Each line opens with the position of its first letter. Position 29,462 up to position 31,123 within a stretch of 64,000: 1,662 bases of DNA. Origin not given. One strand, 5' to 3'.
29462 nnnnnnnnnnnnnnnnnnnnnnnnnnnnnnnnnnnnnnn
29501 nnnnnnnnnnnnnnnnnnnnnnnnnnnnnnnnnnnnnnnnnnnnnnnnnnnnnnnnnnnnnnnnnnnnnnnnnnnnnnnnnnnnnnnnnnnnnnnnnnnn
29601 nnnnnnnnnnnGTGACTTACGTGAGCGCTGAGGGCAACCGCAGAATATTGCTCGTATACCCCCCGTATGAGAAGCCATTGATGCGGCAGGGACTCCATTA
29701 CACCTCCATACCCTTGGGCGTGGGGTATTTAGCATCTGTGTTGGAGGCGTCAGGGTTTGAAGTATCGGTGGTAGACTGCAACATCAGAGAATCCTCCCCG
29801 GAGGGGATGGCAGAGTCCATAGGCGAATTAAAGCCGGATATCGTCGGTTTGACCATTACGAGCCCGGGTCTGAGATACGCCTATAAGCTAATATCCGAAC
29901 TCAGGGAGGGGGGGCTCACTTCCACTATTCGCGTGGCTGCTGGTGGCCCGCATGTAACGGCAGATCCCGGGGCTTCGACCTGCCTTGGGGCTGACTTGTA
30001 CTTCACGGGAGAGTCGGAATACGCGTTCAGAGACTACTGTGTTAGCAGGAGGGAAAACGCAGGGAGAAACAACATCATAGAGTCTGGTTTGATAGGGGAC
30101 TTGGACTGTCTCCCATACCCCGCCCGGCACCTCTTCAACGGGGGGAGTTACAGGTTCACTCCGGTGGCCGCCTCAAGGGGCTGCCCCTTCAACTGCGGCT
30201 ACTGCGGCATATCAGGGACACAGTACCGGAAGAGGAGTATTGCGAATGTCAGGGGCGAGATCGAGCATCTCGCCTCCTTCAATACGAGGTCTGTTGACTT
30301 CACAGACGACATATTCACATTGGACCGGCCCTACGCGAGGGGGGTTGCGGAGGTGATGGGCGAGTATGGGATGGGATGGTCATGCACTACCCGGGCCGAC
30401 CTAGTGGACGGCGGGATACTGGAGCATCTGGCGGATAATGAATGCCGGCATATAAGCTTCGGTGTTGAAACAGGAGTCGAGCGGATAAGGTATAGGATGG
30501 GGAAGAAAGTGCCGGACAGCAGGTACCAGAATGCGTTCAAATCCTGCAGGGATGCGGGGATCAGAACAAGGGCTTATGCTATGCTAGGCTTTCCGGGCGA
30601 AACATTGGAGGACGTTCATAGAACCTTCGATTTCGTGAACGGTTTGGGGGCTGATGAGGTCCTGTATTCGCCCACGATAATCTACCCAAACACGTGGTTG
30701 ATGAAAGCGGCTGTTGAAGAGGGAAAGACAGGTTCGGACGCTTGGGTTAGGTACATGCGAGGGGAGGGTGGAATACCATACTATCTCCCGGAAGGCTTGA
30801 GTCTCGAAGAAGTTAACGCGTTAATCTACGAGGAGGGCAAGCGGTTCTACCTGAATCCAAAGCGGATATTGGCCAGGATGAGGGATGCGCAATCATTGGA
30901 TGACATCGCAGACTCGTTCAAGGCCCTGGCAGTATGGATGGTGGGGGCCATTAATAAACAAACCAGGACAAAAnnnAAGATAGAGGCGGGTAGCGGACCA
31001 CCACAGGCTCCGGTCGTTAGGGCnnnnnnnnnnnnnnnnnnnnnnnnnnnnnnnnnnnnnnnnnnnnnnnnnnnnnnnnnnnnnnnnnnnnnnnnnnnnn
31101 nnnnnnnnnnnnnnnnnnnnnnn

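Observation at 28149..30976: Protease-less Lon-like AAA+ ATPase with a Zn-ribbon insertion, translationally coupled to a B12-binding radical SAM enzyme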

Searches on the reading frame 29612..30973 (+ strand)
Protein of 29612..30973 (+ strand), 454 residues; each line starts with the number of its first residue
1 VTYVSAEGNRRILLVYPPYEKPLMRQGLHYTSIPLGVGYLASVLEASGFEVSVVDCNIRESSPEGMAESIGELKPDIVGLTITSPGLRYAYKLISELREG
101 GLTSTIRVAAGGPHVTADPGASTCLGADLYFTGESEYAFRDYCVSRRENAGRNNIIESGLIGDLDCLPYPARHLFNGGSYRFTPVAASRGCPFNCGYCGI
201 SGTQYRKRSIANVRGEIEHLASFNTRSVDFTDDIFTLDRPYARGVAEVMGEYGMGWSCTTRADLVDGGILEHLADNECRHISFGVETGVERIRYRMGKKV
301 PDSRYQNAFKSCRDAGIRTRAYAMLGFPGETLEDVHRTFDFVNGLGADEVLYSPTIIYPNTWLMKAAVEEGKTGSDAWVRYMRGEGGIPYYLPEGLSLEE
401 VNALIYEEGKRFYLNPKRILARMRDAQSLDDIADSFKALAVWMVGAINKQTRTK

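Call 7: search_protein_families(library=pfam, proteins=[window:29612-30973:+], max_evalue=0.1)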
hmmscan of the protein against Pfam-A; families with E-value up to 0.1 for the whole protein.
window:29612-30973:+ (454 aa): 2 families
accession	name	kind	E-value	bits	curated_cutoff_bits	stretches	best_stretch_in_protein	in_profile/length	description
PF04055.27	Radical_SAM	-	1.2e-23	84.5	29.5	1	188-342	4-166/166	Radical SAM superfamily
PF02310.24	B12-binding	-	4.3e-18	65.7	32.1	1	30-140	10-118/121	B12 binding domain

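Call 8: search_protein_families(library=ncbifam, proteins=[window:29612-30973:+], max_evalue=0.1)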
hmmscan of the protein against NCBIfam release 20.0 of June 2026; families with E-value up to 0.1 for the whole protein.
window:29612-30973:+ (454 aa): 34 families (the best 25 are shown)
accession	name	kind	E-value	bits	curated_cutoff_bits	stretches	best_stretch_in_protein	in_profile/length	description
TIGR03471.1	HpnJ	equivalog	6.2e-33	114.4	577.6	1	184-425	199-445/472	hopanoid biosynthesis associated radical SAM protein HpnJ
TIGR04479.1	bcpD_PhpK_rSAM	subfamily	2e-28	99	600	1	182-346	241-410/504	PhpK family radical SAM P-methyltransferase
NF050148.1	rSAM_ApyD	equivalog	1e-26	93.5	750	1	160-342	175-363/645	RiPP biosynthesis radical SAM protein ApyD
TIGR04072.2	rSAM_ladder_B12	equivalog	2.5e-25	89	360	1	30-377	14-382/443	lipid biosynthesis B12-binding/radical SAM protein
TIGR04013.1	B12_SAM_MJ_1487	hypoth_equivalog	3.4e-23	82.1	251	2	61-228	29-200/382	TIGR04013 family B12-binding domain/radical SAM domain-containing protein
NF038361.1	rSAM_Sden_1168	equivalog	3.6e-20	72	575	2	181-371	281-477/560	Sden_1168 family B12-binding radical SAM P-methyltransferase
NF033070.1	rSAM_AprD4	equivalog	6e-20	71.6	500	1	160-372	166-395/456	AprD4 family radical SAM diol-dehydratase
TIGR04295.1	B12_rSAM_oligo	hypoth_equivalog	5.9e-19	68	400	2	184-296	202-312/422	TIGR04295 family B12-binding domain-containing radical SAM protein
TIGR04014.1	B12_SAM_MJ_0865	equivalog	1.1e-17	64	360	1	187-372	165-363/434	methyl-coenzyme M reductase glutamine C-methyltransferase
TIGR02026.1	BchE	equivalog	2.4e-16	59.7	481.35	2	185-366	197-386/497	magnesium-protoporphyrin IX monomethyl ester anaerobic oxidative cyclase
TIGR04385.1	B12_rSAM_cofa1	equivalog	4.5e-13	49.2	450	2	185-345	198-364/438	B12 lower ligand biosynthesis radical SAM protein BzaD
TIGR04428.1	B12_rSAM_trp_MT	equivalog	1e-09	37.4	500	1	187-242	221-279/558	tryptophan 2-C-methyltransferase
TIGR03975.1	rSAM_ocin_1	subfamily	1.1e-09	37.4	281.85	1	184-335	263-420/606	RiPP maturation radical SAM C-methyltransferase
NF033712.0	B12_rSAM_KedN5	subfamily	7.7e-09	34.3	700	2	180-237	193-253/624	KedN5 family methylcobalamin-dependent radical SAM C-methyltransferase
TIGR04190.1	B12_SAM_Ta0216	equivalog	1e-08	34.2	500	1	184-345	221-394/554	TIGR04190 family B12-binding domain/radical SAM domain protein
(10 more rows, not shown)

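Call 31: find_homologous_proteins(query=window:29612-30973:+)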
Query window:29612-30973:+ (454 aa): 1363 proteins with E <= 0.001 among 8000 candidates; the best 120 are listed.
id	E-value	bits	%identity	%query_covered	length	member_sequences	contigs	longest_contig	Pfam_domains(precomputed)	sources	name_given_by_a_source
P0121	0.0e+0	1043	100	99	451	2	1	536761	PF04055.28,PF02310.25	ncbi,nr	ncbi:MAG: radical SAM protein [Candidatus Altiarchaeales archaeon]|nr:radical SAM protein [Candidatu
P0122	3.2e-168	578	57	97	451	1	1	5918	PF04055.28,PF02310.25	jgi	-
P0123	6.5e-158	544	53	98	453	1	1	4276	PF04055.28,PF02310.25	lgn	-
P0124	4.7e-152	525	53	97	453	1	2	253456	PF04055.28,PF02310.25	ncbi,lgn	-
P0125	2.8e-147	509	50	97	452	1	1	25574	PF04055.28,PF02310.25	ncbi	ncbi:MAG: radical SAM protein [Candidatus Altiarchaeota archaeon]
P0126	3.7e-147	509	52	97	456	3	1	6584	PF04055.28,PF02310.25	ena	-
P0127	1.1e-146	507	51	100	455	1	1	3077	PF04055.28,PF02310.25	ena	-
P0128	6.2e-146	505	52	97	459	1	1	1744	PF04055.28,PF02310.25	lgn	-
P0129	8.2e-140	484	50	96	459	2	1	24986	PF04055.28,PF02310.25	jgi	-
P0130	1.2e-137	477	51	96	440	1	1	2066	PF04055.28,PF02310.25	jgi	jgi:anaerobic magnesium-protoporphyrin IX monomethyl ester cyclase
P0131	7.1e-134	465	50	93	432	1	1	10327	PF04055.28,PF02310.25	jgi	jgi:radical SAM superfamily enzyme YgiQ (UPF0313 family)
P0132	3.5e-133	463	48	96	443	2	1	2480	PF04055.28,PF02310.25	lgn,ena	-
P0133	4.2e-124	433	46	97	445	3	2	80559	PF04055.28,PF02310.25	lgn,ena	-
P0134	6.6e-112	392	45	89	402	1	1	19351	PF04055.28,PF02310.25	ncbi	-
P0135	1.1e-111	392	42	96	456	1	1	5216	PF04055.28,PF02310.25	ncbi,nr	ncbi:MAG: B12-binding domain-containing radical SAM protein [Candidatus Altiarchaeota archaeon]|nr:B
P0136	8.1e-106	372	50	74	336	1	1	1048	PF04055.28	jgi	jgi:anaerobic magnesium-protoporphyrin IX monomethyl ester cyclase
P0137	9.4e-106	372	47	79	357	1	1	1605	PF04055.28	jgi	jgi:anaerobic magnesium-protoporphyrin IX monomethyl ester cyclase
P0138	6.1e-105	369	50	73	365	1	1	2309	PF04055.28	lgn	-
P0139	1.0e-103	365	41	98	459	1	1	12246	PF04055.28,PF02310.25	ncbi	ncbi:B12-binding domain-containing radical SAM protein [Candidatus Altiarchaeota archaeon]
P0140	1.2e-89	319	39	94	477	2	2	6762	PF04055.28,PF02310.25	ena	-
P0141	4.0e-88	314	37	94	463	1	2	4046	PF04055.28,PF02310.25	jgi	-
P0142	4.4e-83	297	40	89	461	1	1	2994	PF04055.28,PF02310.25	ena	-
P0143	3.8e-82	294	38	90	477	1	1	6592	PF04055.28,PF02310.25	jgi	jgi:anaerobic magnesium-protoporphyrin IX monomethyl ester cyclase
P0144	9.8e-79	283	37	91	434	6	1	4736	PF04055.28,PF02310.25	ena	-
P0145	3.3e-78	281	36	97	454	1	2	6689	PF04055.28,PF02310.25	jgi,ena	-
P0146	3.5e-75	271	37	89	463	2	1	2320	PF04055.28,PF02310.25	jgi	-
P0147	1.6e-70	256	35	91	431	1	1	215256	PF04055.28,PF02310.25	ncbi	ncbi:MAG: radical SAM protein [Candidatus Altiarchaeota archaeon]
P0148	2.0e-70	256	34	97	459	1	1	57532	PF04055.28,PF02310.25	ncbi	ncbi:MAG: radical SAM protein [Candidatus Altiarchaeota archaeon]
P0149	9.0e-68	247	32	94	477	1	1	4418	PF04055.28,PF02310.25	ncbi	-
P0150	1.1e-64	237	33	96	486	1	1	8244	PF04055.28,PF02310.25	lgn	-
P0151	1.2e-64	237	35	91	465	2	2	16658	PF04055.28,PF02310.25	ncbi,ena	-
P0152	1.7e-64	236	35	86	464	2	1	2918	PF04055.28,PF02310.25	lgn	-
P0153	2.1e-64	236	35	87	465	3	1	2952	PF04055.28,PF02310.25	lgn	-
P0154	3.6e-63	232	35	86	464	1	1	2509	PF04055.28,PF02310.25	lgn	-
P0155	5.5e-63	231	44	56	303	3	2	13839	PF04055.28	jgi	-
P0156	6.8e-63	231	35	91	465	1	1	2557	PF04055.28,PF02310.25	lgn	-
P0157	7.6e-63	231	34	90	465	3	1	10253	PF04055.28,PF02310.25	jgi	-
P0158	8.8e-63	230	33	95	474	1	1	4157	PF04055.28,PF02310.25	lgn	-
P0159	4.0e-62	228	33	94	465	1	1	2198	PF04055.28,PF02310.25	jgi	jgi:radical SAM superfamily enzyme YgiQ (UPF0313 family)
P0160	6.7e-62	228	34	91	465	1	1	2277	PF04055.28,PF02310.25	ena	-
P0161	3.2e-61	225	34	89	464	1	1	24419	PF04055.28,PF02310.25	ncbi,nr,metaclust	ncbi:MAG: hypothetical protein A2W22_05060 [Candidatus Levybacteria bacterium RBG_16_35_11]|nr:MAG: 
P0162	1.6e-60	223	33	88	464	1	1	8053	PF04055.28,PF02310.25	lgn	-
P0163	2.0e-60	223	34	84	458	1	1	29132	PF04055.28,PF02310.25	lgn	-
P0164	2.4e-59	219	35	87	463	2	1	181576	PF04055.28,PF02310.25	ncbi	-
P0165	2.5e-59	219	33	91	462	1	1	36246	PF04055.28,PF02310.25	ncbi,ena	-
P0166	1.3e-58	217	34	91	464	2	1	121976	PF04055.28,PF02310.25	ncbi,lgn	-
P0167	2.8e-58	216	32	98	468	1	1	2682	PF04055.28,PF02310.25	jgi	-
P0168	3.5e-57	212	32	91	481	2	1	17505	PF04055.28,PF02310.25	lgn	-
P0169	7.1e-57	211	34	86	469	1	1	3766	PF04055.28,PF02310.25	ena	-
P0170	1.5e-56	210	32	86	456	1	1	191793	PF04055.28,PF02310.25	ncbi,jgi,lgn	ncbi:MAG: radical SAM protein [Candidatus Nanoarchaeia archaeon]|jgi:radical SAM superfamily enzyme 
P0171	2.9e-56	209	41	57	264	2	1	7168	PF04055.28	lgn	-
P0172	1.0e-55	207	33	88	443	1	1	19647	PF04055.28,PF02310.25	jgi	jgi:anaerobic magnesium-protoporphyrin IX monomethyl ester cyclase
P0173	1.2e-55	207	32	93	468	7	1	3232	PF04055.28,PF02310.25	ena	-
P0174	1.8e-55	206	34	91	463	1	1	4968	PF04055.28,PF02310.25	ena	-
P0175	3.3e-55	206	33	87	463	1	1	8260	PF04055.28,PF02310.25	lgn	-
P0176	1.8e-54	203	32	93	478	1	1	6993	PF04055.28,PF02310.25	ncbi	-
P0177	1.9e-54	203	32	91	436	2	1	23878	PF04055.28,PF02310.25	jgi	-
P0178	9.5e-54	201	33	91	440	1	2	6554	PF04055.28,PF02310.25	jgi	-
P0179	2.3e-53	199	33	89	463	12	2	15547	PF04055.28,PF02310.25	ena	-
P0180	4.8e-53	198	33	93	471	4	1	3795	PF04055.28,PF02310.25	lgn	-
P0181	6.3e-53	198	33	92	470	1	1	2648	PF04055.28,PF02310.25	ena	-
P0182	2.2e-52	196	33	87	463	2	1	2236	PF04055.28,PF02310.25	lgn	-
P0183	3.8e-52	195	32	94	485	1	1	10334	PF04055.28,PF02310.25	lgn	-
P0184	4.1e-52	195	33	87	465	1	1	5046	PF04055.28,PF02310.25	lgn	-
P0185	1.8e-51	193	35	82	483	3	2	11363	PF04055.28,PF02310.25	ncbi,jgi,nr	ncbi:MAG: radical SAM protein [Planctomycetota bacterium]|jgi:radical SAM superfamily enzyme YgiQ (U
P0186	1.4e-50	190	31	88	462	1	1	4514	PF04055.28,PF02310.25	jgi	jgi:anaerobic magnesium-protoporphyrin IX monomethyl ester cyclase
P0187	3.0e-50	189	31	95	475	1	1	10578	PF04055.28,PF02310.25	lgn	-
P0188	4.0e-50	189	32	92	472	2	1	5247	PF04055.28,PF02310.25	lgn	-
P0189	1.3e-49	187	30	94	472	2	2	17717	PF04055.28,PF02310.25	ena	-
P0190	1.6e-49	187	32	92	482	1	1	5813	PF04055.28,PF02310.25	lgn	-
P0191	5.6e-49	185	32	87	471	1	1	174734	PF04055.28,PF02310.25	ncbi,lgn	ncbi:MAG: radical SAM protein [archaeon]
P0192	1.6e-48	183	31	92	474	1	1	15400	PF04055.28,PF02310.25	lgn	-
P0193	2.5e-47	180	31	90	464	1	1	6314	PF04055.28,PF02310.25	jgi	jgi:anaerobic magnesium-protoporphyrin IX monomethyl ester cyclase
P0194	3.0e-47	179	31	86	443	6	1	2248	PF04055.28,PF02310.25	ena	-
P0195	3.7e-47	179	31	93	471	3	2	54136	PF04055.28,PF02310.25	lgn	-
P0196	9.0e-47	178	30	90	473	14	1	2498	PF04055.28,PF02310.25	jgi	-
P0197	2.6e-46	176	31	93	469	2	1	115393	PF04055.28,PF02310.25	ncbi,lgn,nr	ncbi:MAG: cobalamin-dependent protein [Candidatus Aenigmarchaeota archaeon]|nr:cobalamin-dependent p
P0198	4.9e-46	175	31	97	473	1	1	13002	PF04055.28,PF02310.25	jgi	-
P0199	6.9e-46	175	31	91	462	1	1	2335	PF04055.28,PF02310.25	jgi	jgi:anaerobic magnesium-protoporphyrin IX monomethyl ester cyclase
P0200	9.6e-46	174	30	90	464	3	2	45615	PF04055.28,PF02310.25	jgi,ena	-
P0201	1.2e-45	174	31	91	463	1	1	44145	PF04055.28,PF02310.25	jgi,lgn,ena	-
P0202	1.2e-45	174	30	90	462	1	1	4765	PF04055.28,PF02310.25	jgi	jgi:anaerobic magnesium-protoporphyrin IX monomethyl ester cyclase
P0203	1.4e-45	174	30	90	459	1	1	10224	PF04055.28,PF02310.25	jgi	jgi:anaerobic magnesium-protoporphyrin IX monomethyl ester cyclase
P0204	1.4e-45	174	30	87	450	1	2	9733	PF04055.28,PF02310.25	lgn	-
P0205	1.5e-45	174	29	87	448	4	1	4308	PF04055.28,PF02310.25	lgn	-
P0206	1.7e-45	174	29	90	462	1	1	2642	PF04055.28,PF02310.25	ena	-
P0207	2.1e-45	173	29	87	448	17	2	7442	PF04055.28,PF02310.25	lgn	-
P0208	2.4e-45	173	32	90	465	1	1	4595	PF04055.28,PF02310.25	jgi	-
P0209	3.5e-45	172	28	95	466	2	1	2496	PF04055.28,PF02310.25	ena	-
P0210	3.8e-45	172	31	77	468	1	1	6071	PF04055.28,PF02310.25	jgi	jgi:radical SAM superfamily enzyme YgiQ (UPF0313 family)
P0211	4.3e-45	172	30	91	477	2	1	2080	PF04055.28,PF02310.25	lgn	-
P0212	4.7e-45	172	32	90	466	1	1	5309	PF04055.28,PF02310.25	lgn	-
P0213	6.7e-45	172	27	87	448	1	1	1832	PF04055.28,PF02310.25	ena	-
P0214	6.8e-45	172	30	91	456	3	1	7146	PF04055.28,PF02310.25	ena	-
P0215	9.2e-45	171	32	91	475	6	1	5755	PF04055.28,PF02310.25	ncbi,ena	-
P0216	1.2e-44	171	31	90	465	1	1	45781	PF04055.28,PF02310.25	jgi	-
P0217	1.6e-44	170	29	90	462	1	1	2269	PF04055.28,PF02310.25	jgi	jgi:radical SAM superfamily enzyme YgiQ (UPF0313 family)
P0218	1.7e-44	170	34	76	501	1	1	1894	PF04055.28,PF02310.25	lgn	-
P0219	1.9e-44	170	31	90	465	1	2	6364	PF04055.28,PF02310.25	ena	-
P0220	2.0e-44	170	28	97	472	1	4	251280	PF04055.28,PF02310.25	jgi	-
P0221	2.3e-44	170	32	90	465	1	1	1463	PF04055.28,PF02310.25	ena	-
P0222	2.8e-44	170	30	90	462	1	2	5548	PF04055.28,PF02310.25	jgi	-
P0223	4.1e-44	169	31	90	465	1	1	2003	PF04055.28,PF02310.25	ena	-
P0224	4.1e-44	169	30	90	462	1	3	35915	PF04055.28,PF02310.25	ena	-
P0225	4.5e-44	169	31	90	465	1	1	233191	PF04055.28,PF02310.25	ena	-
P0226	4.9e-44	169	30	96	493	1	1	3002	PF04055.28,PF02310.25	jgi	jgi:anaerobic magnesium-protoporphyrin IX monomethyl ester cyclase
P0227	5.6e-44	169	31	90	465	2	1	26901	PF04055.28,PF02310.25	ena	-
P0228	6.0e-44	168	29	96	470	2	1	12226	PF04055.28,PF02310.25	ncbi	-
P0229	6.1e-44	168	29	90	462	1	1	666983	PF04055.28,PF02310.25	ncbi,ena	-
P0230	6.2e-44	168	30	93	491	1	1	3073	PF04055.28,PF02310.25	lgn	-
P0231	7.1e-44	168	29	90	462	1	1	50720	PF04055.28,PF02310.25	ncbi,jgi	ncbi:MAG: radical SAM protein [Candidatus Bathyarchaeota archaeon]|jgi:radical SAM superfamily enzym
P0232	8.4e-44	168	30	90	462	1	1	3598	PF04055.28,PF02310.25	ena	-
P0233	1.1e-43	168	31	90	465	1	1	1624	PF04055.28,PF02310.25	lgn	-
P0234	1.3e-43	167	30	90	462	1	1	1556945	PF04055.28,PF02310.25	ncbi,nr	ncbi:MAG: cobalamin-dependent protein [Candidatus Bathyarchaeum sp.]|nr:MAG: cobalamin-dependent pro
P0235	1.6e-43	167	28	92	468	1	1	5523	PF04055.28,PF02310.25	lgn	-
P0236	1.7e-43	167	30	90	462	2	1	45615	PF04055.28,PF02310.25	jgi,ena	-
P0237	2.2e-43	167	29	90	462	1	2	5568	PF04055.28,PF02310.25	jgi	jgi:anaerobic magnesium-protoporphyrin IX monomethyl ester cyclase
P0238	2.8e-43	166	29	90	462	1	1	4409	PF04055.28,PF02310.25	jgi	jgi:radical SAM superfamily enzyme YgiQ (UPF0313 family)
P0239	3.1e-43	166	31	91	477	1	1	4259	PF04055.28,PF02310.25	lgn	-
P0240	3.2e-43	166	31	90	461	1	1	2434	PF04055.28,PF02310.25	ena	-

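Call 33: find_encoding_contigs(protein=P0140, flank=5000, max_places=2)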
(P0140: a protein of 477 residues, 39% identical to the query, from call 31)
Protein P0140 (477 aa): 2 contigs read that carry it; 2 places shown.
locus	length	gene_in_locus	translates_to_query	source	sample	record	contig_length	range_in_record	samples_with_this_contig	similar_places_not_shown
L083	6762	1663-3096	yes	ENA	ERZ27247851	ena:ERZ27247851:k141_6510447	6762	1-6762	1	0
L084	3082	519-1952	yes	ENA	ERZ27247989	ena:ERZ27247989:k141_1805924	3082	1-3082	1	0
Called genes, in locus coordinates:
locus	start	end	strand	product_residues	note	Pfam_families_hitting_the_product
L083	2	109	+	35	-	?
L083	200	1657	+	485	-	PF00493:MCM (faint), PF05496:RuvB_N (faint), PF00005:ABC_tran (faint), PF00158:Sigma54_activat (faint), PF01078:Mg_chelatase (weak), PF20720:nSTAND3 (weak), PF00004:AAA (faint), PF07728:AAA_5 (faint)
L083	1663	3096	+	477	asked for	PF02310:B12-binding, PF04055:Radical_SAM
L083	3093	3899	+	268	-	PF01113:DapB_N (weak), PF03447:NAD_binding_3, PF01958:Asp_DH_C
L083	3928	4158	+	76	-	PF01106:NifU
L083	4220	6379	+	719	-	PF03477:ATP-cone, PF00317:Ribonuc_red_lgN, PF02867:Ribonuc_red_lgC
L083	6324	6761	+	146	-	?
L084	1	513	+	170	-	?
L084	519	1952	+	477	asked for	PF02310:B12-binding, PF04055:Radical_SAM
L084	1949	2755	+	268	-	PF01113:DapB_N (weak), PF03447:NAD_binding_3, PF01958:Asp_DH_C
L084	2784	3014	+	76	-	PF01106:NifU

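Call 34: find_encoding_contigs(protein=P0147, flank=5000, max_places=2)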
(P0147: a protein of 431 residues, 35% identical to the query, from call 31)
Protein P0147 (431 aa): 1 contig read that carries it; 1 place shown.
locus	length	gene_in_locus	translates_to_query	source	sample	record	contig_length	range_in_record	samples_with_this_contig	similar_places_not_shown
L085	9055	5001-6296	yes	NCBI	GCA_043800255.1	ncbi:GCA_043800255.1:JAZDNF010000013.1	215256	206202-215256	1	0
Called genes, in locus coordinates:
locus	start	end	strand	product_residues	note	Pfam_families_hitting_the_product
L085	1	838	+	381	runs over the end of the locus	PF01637:ATPase_2 (faint), PF13173:AAA_14 (weak), PF13401:AAA_22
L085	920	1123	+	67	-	-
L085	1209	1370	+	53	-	-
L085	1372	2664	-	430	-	PF18195:GatD_N, PF00710:Asparaginase, PF17763:Asparaginase_C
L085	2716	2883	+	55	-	PF07754:Ribosomal_aS21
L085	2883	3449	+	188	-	PF01300:Sua5_yciO_yrdC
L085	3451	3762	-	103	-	PF03091:CutA1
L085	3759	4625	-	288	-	PF02749:QRPTase_N, PF01729:QRPTase_C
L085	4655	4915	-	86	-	PF05239:PRC (weak)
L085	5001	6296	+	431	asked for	PF02310:B12-binding, PF04055:Radical_SAM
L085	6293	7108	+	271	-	PF03447:NAD_binding_3, PF01958:Asp_DH_C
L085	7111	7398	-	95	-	PF21473:OB_Ssb-like, PF01336:tRNA_anti-codon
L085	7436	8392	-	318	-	PF01145:Band_7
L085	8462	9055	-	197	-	?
